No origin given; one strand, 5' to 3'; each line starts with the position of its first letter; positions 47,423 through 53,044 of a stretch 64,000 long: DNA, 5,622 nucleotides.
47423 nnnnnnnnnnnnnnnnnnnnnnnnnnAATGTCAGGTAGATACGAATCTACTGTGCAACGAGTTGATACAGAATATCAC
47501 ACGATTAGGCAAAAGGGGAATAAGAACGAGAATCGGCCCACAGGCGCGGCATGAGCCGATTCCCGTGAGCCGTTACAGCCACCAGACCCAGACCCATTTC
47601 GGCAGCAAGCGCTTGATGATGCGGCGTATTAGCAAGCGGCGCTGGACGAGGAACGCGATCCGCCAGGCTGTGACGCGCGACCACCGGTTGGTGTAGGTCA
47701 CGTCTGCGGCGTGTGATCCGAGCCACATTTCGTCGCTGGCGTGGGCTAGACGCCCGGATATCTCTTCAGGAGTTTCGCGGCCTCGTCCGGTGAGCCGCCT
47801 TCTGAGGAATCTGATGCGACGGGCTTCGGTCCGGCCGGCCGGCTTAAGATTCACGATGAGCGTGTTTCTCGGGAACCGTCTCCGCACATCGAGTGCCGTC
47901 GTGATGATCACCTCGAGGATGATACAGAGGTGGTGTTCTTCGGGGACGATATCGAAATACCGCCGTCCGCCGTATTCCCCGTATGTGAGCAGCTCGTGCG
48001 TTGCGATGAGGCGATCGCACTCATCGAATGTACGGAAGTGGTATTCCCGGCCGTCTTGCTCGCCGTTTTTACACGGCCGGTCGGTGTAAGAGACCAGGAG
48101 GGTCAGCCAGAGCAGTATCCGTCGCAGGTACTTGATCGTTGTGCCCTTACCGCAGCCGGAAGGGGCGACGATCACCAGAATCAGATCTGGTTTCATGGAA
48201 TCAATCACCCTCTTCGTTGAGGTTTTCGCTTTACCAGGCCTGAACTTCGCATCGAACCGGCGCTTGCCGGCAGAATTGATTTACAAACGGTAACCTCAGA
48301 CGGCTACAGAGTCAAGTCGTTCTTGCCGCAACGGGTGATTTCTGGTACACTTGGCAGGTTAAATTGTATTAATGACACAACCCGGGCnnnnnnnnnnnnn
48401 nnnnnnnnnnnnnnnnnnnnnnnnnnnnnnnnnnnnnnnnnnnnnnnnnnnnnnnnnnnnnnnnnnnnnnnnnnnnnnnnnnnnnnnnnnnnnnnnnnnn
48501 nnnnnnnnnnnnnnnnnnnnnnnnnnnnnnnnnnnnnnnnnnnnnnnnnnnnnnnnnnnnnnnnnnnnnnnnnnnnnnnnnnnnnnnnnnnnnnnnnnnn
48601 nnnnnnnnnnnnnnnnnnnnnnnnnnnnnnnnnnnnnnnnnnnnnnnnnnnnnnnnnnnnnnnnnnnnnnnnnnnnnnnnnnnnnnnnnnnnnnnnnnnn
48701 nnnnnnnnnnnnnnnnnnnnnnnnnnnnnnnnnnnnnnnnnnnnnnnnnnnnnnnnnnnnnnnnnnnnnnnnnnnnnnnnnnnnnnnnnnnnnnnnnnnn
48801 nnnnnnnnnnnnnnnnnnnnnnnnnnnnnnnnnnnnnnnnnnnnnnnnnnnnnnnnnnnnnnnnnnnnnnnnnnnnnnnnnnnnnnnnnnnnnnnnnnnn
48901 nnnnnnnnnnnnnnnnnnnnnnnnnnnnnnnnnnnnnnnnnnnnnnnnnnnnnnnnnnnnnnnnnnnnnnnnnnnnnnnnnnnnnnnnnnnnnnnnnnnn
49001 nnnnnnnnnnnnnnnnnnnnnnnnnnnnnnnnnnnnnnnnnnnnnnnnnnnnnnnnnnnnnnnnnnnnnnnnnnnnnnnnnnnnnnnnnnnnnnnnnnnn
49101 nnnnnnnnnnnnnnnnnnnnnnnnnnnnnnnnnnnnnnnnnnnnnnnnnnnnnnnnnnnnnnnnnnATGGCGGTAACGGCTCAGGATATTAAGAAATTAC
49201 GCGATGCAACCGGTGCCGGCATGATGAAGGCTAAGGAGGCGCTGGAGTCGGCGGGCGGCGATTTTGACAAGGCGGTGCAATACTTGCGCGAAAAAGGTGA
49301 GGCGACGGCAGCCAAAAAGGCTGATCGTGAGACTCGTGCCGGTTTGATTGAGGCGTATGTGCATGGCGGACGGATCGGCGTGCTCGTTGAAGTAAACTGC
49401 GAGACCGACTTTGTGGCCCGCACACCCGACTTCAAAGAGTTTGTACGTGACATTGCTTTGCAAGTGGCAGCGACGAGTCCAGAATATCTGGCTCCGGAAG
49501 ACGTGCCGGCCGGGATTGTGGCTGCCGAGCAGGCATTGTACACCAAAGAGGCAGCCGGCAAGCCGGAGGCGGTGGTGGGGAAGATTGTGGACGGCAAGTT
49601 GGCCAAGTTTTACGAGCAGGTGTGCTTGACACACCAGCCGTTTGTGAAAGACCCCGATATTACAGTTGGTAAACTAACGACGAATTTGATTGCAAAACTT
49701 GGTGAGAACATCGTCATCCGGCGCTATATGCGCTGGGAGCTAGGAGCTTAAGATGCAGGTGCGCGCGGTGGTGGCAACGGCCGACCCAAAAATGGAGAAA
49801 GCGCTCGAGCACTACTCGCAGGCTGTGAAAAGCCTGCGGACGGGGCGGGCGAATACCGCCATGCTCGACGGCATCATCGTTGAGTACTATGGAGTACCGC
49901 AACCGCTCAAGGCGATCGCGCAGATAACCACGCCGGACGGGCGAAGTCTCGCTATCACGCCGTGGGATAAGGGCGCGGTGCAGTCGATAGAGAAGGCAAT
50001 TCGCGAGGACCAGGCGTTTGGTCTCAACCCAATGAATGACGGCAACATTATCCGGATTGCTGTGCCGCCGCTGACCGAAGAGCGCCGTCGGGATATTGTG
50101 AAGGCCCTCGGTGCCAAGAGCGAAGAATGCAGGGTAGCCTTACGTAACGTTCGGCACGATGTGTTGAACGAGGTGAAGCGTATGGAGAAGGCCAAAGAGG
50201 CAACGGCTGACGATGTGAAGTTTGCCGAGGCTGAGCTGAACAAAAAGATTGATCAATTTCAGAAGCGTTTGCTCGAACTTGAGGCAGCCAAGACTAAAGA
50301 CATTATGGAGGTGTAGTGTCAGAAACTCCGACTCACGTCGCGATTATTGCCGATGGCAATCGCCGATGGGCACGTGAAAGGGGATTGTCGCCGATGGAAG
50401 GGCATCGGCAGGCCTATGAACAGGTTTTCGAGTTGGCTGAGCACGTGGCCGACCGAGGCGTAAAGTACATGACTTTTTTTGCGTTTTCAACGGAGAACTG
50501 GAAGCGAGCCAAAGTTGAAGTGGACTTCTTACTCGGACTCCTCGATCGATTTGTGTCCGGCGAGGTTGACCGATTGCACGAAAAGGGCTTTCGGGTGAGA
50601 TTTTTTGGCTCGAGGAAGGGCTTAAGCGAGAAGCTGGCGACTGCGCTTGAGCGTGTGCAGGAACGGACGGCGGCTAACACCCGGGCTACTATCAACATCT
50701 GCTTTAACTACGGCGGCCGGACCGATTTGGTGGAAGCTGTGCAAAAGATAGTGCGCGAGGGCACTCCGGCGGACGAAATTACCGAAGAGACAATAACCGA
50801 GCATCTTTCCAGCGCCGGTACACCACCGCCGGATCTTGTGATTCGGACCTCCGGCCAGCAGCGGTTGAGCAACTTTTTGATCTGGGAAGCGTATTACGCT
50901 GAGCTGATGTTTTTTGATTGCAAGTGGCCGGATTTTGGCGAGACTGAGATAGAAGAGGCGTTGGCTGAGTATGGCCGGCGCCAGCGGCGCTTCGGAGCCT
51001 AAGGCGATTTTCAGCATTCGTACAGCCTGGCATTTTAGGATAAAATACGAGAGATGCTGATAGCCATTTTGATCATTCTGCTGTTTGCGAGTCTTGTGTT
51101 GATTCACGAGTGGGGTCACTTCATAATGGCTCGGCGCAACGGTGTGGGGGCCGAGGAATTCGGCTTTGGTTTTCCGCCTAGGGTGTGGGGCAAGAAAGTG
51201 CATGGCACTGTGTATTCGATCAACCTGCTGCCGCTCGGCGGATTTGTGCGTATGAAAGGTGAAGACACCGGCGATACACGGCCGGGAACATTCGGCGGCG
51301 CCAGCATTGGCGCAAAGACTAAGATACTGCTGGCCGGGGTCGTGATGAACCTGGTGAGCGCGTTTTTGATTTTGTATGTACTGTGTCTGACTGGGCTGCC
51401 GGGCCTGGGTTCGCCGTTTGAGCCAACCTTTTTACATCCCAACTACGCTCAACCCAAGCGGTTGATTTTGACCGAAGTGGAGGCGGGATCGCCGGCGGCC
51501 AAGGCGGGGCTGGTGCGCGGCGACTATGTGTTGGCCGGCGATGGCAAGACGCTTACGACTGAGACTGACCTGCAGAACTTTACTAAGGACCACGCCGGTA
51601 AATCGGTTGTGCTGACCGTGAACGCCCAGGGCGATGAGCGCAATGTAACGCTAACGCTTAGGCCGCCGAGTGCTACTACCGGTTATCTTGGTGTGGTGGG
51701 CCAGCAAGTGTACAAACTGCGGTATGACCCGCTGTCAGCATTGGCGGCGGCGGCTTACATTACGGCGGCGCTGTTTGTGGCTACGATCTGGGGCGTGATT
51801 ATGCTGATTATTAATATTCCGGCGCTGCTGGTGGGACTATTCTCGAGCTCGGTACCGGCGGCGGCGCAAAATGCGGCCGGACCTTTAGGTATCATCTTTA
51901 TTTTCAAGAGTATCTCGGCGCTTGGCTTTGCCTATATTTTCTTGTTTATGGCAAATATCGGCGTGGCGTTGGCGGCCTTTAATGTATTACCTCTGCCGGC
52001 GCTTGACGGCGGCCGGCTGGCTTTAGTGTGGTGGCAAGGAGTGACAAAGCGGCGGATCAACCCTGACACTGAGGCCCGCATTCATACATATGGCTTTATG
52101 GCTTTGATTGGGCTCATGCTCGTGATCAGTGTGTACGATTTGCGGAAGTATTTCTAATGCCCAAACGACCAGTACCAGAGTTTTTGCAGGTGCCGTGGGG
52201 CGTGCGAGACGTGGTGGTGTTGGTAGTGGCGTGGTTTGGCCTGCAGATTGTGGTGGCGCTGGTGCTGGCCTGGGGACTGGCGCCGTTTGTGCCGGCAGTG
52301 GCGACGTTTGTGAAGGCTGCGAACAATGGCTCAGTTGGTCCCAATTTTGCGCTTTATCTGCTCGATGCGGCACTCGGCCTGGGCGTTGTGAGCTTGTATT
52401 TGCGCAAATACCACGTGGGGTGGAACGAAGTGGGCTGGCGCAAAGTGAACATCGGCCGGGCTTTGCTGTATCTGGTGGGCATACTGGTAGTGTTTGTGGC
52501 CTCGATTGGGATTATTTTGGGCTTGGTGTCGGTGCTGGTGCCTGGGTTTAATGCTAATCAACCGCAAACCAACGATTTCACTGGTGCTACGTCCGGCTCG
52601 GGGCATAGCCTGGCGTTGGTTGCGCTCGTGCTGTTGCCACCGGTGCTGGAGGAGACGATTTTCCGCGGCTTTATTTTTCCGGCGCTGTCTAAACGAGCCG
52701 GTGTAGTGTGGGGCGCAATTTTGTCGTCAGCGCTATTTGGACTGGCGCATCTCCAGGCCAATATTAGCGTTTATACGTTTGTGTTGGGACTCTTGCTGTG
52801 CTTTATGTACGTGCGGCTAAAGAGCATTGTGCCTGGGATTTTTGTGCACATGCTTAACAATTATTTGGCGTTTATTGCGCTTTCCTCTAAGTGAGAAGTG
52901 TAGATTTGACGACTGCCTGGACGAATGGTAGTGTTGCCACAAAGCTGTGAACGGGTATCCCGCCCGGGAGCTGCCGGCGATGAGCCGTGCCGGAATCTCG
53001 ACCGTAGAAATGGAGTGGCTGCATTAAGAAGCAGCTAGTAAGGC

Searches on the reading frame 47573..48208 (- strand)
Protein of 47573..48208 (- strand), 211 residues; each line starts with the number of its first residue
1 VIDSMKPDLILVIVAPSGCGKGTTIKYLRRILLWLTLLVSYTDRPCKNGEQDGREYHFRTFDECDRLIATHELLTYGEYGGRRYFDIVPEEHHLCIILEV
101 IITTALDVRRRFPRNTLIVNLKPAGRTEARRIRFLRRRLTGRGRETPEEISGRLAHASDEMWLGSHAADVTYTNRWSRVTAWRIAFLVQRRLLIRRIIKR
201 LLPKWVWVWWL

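Call 66: search_protein_families(library=pfam, proteins=[window:47573-48208:-], max_evalue=0.001)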
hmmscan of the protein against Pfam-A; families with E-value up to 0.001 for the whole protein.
window:47573-48208:- (211 aa): 2 families
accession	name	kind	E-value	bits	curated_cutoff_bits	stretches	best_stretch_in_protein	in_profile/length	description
PF00625.27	Guanylate_kin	-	1.4e-11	44.9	25.2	1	11-161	5-154/182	Guanylate kinase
PF03215.21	Rad17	-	0.00067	20.1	23.8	1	6-32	43-69/186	Rad17 P-loop domain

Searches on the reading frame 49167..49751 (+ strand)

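Call 67: search_protein_families(library=pfam, proteins=[window:49167-49751:+], max_evalue=0.001)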
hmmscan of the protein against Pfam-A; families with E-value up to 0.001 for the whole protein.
window:49167-49751:+ (194 aa): 1 family
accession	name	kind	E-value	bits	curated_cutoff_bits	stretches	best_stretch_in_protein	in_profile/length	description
PF00889.24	EF_TS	-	5.4e-36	124.5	27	1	31-171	54-187/204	Elongation factor TS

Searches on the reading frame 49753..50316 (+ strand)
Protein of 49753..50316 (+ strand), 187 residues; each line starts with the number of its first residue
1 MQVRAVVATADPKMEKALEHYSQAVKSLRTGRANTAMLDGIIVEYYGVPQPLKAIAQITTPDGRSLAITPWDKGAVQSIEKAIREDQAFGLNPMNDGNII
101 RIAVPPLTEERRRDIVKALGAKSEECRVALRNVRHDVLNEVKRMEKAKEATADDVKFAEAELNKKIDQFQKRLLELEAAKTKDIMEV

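Call 67: search_protein_families(library=pfam, proteins=[window:49753-50316:+], max_evalue=0.001)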
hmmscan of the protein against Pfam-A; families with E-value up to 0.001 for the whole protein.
window:49753-50316:+ (187 aa): 1 family
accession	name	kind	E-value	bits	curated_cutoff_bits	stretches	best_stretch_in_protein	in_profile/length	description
PF01765.24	RRF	-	7.1e-56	189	29.7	1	23-185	3-164/164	Ribosome recycling factor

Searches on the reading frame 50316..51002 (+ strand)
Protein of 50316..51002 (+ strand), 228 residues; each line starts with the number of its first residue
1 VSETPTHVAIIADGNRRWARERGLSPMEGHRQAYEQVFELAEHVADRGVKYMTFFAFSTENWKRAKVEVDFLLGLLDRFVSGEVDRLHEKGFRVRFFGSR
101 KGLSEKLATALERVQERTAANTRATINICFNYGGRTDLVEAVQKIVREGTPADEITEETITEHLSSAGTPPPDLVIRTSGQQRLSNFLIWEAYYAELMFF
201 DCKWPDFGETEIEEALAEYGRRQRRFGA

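Call 67: search_protein_families(library=pfam, proteins=[window:50316-51002:+], max_evalue=0.001)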
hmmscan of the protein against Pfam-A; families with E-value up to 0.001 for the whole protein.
window:50316-51002:+ (228 aa): 1 family
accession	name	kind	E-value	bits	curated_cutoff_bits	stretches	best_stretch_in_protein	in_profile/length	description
PF01255.24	Prenyltransf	-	1.2e-78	264.1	27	1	11-227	1-219/219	Putative undecaprenyl diphosphate synthase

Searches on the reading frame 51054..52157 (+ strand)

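Call 67: search_protein_families(library=pfam, proteins=[window:51054-52157:+], max_evalue=0.001)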
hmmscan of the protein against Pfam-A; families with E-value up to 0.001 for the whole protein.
window:51054-52157:+ (367 aa): 5 families
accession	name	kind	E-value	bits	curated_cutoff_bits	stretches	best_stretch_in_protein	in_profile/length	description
PF02163.28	Peptidase_M50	-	4.8e-44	150.8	27.2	1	7-353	2-220/221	Peptidase family M50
PF17820.7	PDZ_6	-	9.7e-11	41.7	27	1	140-189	3-52/54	PDZ domain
PF13180.12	PDZ_2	-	2.2e-07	31.5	27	1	136-202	13-80/80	PDZ domain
PF04495.20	GRASP55_65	-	9.6e-07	29.6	27.7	1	140-214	48-125/138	GRASP55/65 PDZ-like domain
PF14685.13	PDZ_Tricorn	-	9.1e-06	26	25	1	142-199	27-87/88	Tricorn protease PDZ domain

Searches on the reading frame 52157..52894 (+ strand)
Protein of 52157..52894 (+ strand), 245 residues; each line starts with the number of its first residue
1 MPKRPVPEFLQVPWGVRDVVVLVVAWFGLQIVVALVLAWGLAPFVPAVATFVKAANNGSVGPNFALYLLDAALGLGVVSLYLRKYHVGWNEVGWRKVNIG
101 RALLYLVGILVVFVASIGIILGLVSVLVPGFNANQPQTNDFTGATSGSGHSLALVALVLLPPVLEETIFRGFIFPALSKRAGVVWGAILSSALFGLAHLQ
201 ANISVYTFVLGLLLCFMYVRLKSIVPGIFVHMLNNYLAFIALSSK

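Call 67: search_protein_families(library=pfam, proteins=[window:52157-52894:+], max_evalue=0.001)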
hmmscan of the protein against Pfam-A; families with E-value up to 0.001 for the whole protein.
window:52157-52894:+ (245 aa): 1 family
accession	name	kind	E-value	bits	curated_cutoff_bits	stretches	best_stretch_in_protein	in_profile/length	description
PF02517.21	Rce1-like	-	3.4e-23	82.2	22.4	1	152-237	6-93/93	Type II CAAX prenyl endopeptidase Rce1-like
